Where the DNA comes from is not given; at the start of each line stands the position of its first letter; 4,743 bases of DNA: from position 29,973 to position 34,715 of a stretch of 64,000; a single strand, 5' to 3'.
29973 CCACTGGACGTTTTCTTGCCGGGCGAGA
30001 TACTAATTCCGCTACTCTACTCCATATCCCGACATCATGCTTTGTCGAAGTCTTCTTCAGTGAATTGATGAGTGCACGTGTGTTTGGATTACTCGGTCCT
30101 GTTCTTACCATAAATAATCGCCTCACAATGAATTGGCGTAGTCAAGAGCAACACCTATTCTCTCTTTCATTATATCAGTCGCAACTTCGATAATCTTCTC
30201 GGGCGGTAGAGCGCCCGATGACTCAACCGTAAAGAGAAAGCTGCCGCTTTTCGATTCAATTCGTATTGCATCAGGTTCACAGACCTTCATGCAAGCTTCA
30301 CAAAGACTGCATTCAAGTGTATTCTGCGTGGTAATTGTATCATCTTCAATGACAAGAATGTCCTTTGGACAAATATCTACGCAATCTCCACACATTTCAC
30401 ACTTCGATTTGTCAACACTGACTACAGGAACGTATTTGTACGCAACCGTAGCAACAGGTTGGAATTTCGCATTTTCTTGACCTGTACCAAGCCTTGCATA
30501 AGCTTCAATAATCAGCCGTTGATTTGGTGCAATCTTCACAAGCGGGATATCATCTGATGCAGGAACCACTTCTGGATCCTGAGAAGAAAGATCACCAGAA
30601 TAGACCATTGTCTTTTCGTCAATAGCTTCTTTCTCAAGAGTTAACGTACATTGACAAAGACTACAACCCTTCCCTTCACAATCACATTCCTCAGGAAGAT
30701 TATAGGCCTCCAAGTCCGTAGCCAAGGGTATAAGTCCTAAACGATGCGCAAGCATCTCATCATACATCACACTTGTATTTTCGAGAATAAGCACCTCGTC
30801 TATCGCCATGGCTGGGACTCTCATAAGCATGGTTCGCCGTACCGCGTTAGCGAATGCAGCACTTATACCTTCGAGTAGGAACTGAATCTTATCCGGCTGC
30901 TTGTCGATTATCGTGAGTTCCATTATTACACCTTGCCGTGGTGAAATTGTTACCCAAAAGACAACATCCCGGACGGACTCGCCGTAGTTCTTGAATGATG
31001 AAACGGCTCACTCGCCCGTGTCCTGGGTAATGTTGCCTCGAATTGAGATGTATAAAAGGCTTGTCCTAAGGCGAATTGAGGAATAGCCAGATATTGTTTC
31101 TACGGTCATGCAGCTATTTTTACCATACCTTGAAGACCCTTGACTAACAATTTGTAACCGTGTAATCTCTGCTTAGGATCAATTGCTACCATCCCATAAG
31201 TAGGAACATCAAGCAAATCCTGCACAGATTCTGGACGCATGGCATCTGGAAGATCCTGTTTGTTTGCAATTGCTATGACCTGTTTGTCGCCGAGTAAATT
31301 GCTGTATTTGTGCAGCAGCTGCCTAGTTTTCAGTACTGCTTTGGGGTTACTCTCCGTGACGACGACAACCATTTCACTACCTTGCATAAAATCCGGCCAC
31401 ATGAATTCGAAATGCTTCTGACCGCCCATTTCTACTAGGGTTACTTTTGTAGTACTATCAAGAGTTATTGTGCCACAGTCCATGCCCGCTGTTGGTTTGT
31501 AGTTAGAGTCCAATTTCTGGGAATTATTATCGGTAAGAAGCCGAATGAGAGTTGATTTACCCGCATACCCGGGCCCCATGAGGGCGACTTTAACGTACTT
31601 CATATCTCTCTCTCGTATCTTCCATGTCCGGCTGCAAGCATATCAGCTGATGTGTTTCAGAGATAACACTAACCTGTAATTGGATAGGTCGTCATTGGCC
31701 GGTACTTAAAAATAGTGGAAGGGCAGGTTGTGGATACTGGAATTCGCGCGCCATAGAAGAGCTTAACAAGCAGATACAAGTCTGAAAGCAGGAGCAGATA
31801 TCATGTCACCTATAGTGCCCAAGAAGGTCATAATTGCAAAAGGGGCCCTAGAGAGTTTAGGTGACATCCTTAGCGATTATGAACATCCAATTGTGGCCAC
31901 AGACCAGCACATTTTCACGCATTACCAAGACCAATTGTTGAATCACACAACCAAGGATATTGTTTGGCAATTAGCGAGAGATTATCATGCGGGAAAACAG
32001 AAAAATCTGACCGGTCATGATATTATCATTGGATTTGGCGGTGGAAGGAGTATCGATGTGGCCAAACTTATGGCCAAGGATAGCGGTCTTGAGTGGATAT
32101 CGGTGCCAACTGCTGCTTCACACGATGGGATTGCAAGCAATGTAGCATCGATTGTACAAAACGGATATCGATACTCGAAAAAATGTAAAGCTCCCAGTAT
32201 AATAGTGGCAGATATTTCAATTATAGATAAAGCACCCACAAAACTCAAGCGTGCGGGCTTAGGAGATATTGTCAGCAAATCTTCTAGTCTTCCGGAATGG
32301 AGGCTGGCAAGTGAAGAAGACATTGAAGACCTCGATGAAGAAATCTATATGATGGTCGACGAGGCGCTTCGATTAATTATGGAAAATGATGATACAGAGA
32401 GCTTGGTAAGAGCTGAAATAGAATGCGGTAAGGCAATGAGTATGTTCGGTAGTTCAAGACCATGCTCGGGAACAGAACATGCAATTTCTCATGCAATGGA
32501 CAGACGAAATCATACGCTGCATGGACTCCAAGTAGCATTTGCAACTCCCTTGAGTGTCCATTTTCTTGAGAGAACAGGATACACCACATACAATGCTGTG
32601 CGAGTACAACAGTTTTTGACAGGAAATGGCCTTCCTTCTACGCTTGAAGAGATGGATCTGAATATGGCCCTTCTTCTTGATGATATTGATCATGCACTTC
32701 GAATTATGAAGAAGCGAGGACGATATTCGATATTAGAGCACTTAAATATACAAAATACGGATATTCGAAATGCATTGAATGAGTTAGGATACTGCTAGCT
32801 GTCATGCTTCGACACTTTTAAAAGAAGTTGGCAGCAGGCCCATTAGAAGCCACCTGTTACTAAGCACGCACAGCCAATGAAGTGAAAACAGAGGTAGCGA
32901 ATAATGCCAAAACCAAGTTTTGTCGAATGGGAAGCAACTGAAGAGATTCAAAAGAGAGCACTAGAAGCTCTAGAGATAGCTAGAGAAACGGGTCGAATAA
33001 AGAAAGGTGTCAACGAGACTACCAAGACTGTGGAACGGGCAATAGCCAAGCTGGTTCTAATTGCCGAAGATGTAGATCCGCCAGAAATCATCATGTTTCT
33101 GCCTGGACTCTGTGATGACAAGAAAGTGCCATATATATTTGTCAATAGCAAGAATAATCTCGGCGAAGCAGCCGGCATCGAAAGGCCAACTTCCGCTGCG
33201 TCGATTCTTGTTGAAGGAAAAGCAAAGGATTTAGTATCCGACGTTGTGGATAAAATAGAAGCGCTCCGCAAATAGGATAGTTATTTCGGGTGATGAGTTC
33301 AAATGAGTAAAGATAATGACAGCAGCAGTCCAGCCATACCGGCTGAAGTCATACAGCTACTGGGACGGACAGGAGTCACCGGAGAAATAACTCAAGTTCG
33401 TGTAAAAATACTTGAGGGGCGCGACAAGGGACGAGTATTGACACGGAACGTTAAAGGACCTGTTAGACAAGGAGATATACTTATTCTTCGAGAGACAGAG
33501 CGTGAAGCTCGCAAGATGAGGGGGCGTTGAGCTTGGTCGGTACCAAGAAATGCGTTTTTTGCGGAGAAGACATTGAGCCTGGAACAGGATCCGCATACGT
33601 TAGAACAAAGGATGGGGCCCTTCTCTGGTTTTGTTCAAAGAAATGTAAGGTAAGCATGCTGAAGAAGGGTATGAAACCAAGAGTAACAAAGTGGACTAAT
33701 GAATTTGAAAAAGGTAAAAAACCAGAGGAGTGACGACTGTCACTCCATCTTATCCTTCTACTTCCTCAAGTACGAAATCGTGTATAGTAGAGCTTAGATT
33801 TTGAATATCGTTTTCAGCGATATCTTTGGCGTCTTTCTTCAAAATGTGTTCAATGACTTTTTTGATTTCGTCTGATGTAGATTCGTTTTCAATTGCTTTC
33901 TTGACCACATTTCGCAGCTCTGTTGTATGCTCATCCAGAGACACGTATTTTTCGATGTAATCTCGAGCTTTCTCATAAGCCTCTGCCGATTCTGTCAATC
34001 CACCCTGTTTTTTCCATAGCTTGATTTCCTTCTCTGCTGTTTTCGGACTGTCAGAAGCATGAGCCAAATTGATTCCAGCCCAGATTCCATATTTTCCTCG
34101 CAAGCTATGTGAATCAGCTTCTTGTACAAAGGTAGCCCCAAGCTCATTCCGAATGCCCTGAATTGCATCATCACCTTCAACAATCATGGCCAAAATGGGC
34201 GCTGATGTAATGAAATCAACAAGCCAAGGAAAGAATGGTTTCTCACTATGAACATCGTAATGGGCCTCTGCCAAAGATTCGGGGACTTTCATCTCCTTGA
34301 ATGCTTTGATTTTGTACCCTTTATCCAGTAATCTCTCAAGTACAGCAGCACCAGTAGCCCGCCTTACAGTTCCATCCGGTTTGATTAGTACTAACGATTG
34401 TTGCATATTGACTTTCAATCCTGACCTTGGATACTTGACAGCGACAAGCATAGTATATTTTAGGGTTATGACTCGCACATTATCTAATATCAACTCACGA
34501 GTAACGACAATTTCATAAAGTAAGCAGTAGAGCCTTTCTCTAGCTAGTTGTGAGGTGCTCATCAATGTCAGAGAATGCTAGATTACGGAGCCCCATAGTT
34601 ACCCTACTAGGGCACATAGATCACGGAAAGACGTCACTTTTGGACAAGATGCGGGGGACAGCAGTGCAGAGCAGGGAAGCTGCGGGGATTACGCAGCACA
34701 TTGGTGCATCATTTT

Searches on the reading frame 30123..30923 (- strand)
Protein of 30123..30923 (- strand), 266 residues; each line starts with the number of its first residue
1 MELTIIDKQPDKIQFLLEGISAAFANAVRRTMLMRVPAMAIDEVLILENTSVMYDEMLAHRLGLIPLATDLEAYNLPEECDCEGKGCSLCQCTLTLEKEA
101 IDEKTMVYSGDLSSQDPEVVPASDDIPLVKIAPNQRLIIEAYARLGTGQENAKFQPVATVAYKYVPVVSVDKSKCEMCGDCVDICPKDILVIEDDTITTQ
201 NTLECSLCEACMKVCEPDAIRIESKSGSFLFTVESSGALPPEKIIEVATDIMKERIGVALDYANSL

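Call 44: search_protein_families(library=pfam, proteins=[window:30123-30923:-], max_evalue=0.00001)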
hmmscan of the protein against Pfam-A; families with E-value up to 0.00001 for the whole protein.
window:30123-30923:- (266 aa): 5 families
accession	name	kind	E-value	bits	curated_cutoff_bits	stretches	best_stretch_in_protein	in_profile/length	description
PF01193.29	RNA_pol_L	-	3.8e-16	59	24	1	14-255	1-73/74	RNA polymerase Rpb3/Rpb11 dimerisation domain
PF01000.31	RNA_pol_A_bac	-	2.4e-15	57.2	33.9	1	58-153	6-101/119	RNA polymerase Rpb3/RpoA insert domain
PF00037.32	Fer4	-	8.3e-07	29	21.1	0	169-190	2-23/24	4Fe-4S binding domain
PF13187.11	Fer4_9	-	9.2e-07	29.2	27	0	174-220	1-52/52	4Fe-4S dicluster domain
PF12838.12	Fer4_7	-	1.9e-06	28.7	27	0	165-189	28-52/52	4Fe-4S dicluster domain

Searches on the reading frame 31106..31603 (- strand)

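Call 45: search_protein_families(library=pfam, proteins=[window:31106-31603:-], max_evalue=0.00001)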
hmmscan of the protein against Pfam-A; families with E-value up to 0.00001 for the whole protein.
window:31106-31603:- (165 aa): 3 families
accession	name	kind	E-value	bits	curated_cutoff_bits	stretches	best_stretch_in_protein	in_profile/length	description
PF00025.27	Arf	-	3.8e-14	53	22.3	1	2-134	13-143/174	ADP-ribosylation factor family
PF08477.19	Roc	-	1.8e-10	41.6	27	1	5-117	1-119/119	Ras of Complex, Roc, domain of DAPkinase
PF00071.28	Ras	-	1e-07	32.1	21.6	1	5-120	1-118/162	Ras family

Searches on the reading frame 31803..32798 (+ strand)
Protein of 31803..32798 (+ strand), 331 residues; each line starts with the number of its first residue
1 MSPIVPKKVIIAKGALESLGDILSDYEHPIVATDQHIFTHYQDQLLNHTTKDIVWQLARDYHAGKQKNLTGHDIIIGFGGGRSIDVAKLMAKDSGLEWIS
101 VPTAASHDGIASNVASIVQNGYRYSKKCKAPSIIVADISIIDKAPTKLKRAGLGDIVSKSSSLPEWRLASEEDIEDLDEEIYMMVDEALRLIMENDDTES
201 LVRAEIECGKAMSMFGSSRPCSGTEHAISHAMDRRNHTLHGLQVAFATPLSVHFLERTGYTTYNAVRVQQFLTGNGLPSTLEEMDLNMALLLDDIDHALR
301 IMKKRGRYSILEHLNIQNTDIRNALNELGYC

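Call 45: search_protein_families(library=pfam, proteins=[window:31803-32798:+], max_evalue=0.00001)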
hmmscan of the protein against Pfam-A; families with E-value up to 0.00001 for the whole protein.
window:31803-32798:+ (331 aa): 2 families
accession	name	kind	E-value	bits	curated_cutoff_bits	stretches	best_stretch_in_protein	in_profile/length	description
PF13685.12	Fe-ADH_2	-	3.9e-24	85.8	28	1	11-145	2-149/149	Iron-containing alcohol dehydrogenase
PF00465.25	Fe-ADH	-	8.8e-11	42.1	31.3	1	6-142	1-167/168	Iron-containing alcohol dehydrogenase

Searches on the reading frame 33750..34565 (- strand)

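Call 45: search_protein_families(library=pfam, proteins=[window:33750-34565:-], max_evalue=0.00001)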
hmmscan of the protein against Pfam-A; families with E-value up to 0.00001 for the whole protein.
window:33750-34565:- (271 aa): 1 family
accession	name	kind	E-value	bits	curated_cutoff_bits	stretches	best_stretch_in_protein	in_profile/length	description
PF00334.24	NDK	-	3.3e-39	134.3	27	1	55-185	1-130/135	Nucleoside diphosphate kinase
